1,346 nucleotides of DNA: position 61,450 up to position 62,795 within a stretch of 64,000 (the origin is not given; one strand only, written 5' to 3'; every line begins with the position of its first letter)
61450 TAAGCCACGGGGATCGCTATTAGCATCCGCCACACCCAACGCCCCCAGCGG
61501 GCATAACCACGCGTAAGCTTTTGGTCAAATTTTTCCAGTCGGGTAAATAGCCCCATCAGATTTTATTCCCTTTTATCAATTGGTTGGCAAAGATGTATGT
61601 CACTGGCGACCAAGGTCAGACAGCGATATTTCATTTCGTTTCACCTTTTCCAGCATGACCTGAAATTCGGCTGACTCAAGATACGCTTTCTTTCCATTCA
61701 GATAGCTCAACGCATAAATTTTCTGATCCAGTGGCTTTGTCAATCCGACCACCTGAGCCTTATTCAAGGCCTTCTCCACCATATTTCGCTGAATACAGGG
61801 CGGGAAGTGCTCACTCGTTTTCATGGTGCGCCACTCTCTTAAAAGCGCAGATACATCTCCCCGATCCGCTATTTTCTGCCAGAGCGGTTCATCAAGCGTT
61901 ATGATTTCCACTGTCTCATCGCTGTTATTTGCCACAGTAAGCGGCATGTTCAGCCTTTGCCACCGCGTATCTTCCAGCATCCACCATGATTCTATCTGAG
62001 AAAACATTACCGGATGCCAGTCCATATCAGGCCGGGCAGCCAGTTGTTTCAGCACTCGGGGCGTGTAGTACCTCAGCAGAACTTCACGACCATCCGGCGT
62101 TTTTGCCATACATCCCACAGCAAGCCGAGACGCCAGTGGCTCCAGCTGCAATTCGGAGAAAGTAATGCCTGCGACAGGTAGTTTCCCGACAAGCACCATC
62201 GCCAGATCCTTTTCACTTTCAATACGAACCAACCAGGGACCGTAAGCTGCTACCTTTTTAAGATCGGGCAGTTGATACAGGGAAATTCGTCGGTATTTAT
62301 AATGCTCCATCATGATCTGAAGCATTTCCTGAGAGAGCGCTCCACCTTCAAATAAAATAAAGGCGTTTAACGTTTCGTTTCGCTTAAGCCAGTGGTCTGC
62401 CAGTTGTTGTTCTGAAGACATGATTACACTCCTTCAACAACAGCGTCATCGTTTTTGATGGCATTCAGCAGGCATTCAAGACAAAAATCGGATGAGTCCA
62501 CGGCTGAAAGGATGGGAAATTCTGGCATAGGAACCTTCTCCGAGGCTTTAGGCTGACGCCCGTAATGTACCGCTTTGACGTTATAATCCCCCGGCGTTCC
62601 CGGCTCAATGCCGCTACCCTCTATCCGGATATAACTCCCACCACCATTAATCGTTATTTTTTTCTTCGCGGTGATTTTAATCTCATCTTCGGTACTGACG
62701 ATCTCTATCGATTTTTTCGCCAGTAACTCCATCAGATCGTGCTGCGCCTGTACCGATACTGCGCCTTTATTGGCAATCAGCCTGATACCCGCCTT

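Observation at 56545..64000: Two vgrG copies share a near-identical core but have different C-termini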

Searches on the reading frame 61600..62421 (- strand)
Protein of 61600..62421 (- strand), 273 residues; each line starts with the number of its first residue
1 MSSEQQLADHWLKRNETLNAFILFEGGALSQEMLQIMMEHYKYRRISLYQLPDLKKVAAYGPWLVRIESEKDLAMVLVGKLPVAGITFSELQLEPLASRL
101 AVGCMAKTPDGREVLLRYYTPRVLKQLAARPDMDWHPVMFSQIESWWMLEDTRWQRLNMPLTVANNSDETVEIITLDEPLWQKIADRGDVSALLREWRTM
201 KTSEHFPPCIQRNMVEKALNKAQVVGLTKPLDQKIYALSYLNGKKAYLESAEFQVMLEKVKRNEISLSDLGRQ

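Call 11: search_protein_families(proteins=[window:61600-62421:-], library=ncbifam, max_evalue=0.01)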
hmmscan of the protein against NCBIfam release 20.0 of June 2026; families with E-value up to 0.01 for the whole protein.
window:61600-62421:- (273 aa): 1 family
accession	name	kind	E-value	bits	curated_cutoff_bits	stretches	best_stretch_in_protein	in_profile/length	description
NF053803.1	Tla1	equivalog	4.3e-08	33.1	200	1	23-202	20-207/245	toxin Tle1 chaperone Tla1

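Call 71: search_solved_structures(query=window:61600-62421:-, max_evalue=1)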
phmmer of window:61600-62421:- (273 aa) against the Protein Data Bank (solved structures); distinct sequences matched with E-value up to 1: 1.
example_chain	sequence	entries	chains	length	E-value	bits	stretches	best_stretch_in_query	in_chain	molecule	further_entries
6wn0_A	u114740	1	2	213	0.068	15.8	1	143-202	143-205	4-coumaroyl-homoserine lactone synthase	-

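Call 75: profile_search(protein=window:61600-62421:-)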
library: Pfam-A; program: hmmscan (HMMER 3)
A. the first sequence (273 residues): domains with independent E <= 10: 2; with E <= 0.001: 1
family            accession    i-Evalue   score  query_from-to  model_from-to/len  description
DUF4123           PF13503.11    1.3e-14    54.8      21-129         2-110/119  Domain of unknown function (DUF4123)
Poly_export       PF02563.21       0.11    13.1      45-92         16-56/77  Polysaccharide biosynthesis/export protein
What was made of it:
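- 61600..62421 (-): DUF4123 adaptor/chaperone (273 aa). It starts 2 nt after the copy 2 stop codon. Pfam PF13503, E = 1.3e-14 (call 75); weak NCBIfam Tla1 hit, 33 bits against a 200-bit cut-off (call 11).
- Checked: The gene 2 nt downstream of copy 2 is indeed a DUF4123 adaptor (Pfam E = 1.3e-14, call 75).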

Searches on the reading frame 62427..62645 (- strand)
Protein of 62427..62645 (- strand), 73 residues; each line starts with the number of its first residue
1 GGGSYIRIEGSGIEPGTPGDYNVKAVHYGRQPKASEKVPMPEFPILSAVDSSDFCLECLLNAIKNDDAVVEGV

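Call 18: search_solved_structures(query=window:62427-62645:-, show_alignments=3, max_evalue=10)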
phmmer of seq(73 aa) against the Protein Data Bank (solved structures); distinct sequences matched with E-value up to 10: 1.
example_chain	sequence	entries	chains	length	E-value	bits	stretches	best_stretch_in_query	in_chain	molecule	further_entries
8f70_A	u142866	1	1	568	0.037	17.7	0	9-41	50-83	T18.1 Major pilin backbone protein T-antigen,Major pilin backbone protein T-antigen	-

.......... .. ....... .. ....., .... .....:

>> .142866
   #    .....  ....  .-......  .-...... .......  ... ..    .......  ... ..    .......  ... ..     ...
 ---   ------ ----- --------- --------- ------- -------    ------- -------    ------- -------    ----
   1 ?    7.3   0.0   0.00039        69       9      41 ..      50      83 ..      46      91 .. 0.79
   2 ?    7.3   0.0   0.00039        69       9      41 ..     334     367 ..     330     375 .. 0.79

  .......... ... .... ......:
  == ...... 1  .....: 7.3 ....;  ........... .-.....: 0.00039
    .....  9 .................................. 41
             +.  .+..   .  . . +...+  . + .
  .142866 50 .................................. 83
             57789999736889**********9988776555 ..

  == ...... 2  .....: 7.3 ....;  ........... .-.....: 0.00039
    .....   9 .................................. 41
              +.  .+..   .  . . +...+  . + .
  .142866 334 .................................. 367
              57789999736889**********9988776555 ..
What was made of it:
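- The copy 2 tail has no detectable homolog of known function (call 18).
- Tried and rejected: Copy 2 tail against PDB sequences: only a chance-level hit (call 18).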
